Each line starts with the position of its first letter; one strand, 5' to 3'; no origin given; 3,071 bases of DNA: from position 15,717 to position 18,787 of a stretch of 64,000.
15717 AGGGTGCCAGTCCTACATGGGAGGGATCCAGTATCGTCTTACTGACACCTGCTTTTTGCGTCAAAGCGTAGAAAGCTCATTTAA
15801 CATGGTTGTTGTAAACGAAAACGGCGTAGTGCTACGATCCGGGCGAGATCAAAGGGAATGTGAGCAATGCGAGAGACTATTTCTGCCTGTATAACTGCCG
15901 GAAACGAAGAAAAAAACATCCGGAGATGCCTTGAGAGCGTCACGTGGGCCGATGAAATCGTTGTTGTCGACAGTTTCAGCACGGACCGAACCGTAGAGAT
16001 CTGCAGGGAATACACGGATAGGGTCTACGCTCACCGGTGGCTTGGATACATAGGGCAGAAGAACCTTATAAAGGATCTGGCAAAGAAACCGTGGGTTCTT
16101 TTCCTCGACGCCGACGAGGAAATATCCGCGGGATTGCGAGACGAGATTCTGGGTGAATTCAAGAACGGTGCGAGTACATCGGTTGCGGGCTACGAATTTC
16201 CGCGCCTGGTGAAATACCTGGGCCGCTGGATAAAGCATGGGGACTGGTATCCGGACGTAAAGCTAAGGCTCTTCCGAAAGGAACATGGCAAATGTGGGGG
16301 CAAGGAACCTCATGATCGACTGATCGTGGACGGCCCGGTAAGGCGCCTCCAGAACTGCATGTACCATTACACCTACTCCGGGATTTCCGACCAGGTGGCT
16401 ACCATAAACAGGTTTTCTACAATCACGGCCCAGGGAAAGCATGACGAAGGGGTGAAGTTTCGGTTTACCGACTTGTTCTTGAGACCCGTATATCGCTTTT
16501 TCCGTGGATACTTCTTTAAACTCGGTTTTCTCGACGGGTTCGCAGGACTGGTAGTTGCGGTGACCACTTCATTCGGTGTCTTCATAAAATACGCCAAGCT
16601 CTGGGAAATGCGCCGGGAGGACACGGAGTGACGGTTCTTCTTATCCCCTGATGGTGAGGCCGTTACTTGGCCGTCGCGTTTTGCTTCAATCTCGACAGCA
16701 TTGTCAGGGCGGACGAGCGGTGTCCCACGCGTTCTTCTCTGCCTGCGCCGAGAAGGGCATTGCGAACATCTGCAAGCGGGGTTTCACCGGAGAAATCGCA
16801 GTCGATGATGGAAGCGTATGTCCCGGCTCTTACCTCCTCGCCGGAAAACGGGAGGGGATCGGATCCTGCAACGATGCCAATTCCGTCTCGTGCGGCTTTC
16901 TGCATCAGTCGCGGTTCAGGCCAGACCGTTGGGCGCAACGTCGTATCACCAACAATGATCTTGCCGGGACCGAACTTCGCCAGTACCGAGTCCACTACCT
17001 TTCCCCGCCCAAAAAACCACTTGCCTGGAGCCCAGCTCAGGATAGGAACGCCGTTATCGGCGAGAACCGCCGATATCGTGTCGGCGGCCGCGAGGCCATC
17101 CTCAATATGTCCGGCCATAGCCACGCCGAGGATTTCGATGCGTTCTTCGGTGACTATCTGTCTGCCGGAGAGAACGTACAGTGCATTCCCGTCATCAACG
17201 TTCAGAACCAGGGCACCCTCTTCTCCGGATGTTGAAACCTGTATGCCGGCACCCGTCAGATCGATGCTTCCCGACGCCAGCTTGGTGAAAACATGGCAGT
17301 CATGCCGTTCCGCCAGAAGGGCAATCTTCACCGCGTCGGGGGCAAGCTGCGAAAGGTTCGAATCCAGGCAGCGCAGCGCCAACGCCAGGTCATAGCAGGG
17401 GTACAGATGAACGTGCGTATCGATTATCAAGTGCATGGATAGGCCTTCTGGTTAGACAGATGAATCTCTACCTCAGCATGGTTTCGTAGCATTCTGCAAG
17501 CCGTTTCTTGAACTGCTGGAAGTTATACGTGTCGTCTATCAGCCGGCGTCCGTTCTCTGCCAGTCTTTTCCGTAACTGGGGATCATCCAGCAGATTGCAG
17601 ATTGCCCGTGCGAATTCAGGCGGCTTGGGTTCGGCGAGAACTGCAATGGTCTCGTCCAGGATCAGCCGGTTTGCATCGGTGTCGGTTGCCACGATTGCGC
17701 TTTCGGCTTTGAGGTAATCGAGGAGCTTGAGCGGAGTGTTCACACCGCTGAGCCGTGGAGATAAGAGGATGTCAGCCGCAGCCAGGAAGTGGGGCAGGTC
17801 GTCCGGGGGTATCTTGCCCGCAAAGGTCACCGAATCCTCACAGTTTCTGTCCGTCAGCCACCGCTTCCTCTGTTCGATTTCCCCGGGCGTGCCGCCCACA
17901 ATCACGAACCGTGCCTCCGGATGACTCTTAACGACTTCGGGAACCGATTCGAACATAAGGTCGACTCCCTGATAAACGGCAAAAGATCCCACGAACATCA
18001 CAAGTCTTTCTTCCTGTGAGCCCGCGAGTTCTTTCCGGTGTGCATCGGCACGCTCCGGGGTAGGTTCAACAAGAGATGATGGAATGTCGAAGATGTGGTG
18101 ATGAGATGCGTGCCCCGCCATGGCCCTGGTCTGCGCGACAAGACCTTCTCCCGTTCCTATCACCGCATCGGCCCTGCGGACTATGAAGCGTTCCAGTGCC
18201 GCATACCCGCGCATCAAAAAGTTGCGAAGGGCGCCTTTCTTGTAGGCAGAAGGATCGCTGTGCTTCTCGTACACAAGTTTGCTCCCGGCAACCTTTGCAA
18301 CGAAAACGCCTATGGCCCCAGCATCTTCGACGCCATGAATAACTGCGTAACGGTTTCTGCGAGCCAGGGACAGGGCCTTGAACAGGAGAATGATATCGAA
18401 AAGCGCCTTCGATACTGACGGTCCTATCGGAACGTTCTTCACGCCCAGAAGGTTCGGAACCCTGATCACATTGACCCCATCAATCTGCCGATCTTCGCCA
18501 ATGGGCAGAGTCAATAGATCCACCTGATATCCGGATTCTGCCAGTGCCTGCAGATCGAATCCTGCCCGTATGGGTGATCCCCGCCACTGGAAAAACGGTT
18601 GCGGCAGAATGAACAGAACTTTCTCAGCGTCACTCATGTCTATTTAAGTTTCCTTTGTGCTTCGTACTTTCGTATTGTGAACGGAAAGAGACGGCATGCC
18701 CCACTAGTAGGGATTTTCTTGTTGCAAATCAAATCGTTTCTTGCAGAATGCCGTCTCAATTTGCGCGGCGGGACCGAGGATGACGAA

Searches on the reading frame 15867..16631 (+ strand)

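Call 57: search_protein_families(library=pfam, proteins=[window:15867-16631:+], max_evalue=0.001)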
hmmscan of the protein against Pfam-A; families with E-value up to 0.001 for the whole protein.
window:15867-16631:+ (254 aa): 1 family
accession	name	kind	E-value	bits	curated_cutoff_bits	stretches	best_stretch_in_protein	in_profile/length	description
PF00535.33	Glycos_transf_2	-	8.5e-18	65.3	23.3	1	6-141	1-151/168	Glycosyl transferase family 2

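Call 67: search_protein_families(library=ncbifam, proteins=[window:15867-16631:+], max_evalue=1e-8)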
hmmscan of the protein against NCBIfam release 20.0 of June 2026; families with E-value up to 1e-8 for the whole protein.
window:15867-16631:+ (254 aa): 2 families
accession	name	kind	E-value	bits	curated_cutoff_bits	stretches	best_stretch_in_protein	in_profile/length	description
TIGR04195.1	S_glycosyl_SunS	equivalog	1.3e-11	44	350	1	4-84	58-142/421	SunS family peptide S-glycosyltransferase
TIGR04283.1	glyco_like_mftF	equivalog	1.4e-10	41.1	182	1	5-139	1-135/221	TIGR04283 family arsenosugar biosynthesis glycosyltransferase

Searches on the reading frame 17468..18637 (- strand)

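Call 57: search_protein_families(library=pfam, proteins=[window:17468-18637:-], max_evalue=0.001)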
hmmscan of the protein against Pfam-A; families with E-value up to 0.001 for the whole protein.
window:17468-18637:- (389 aa): 7 families
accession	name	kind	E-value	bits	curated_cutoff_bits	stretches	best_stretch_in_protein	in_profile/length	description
PF00534.26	Glycos_transf_1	-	2.2e-23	83.1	26.4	1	199-365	4-171/172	Glycosyl transferases group 1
PF13692.12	Glyco_trans_1_4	-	3.9e-23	82.7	27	1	211-352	2-142/142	Glycosyl transferases group 1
PF13579.12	Glyco_trans_4_4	-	1.8e-14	54.8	29.7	1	30-180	12-152/158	Glycosyl transferase 4-like domain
PF13524.12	Glyco_trans_1_2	-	8.7e-11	42.4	25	1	236-375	9-137/144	Glycosyl transferase-like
PF13439.12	Glyco_transf_4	-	2.7e-10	41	28.5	1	30-175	13-153/170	Glycosyltransferase Family 4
PF20706.3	GT4-conflict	-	6e-05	22.6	26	1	146-262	137-253/385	Family 4 Glycosyltransferase in conflict systems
PF13477.12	Glyco_trans_4_2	-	7.2e-05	23.4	23.4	1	30-160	18-136/139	Glycosyl transferase 4-like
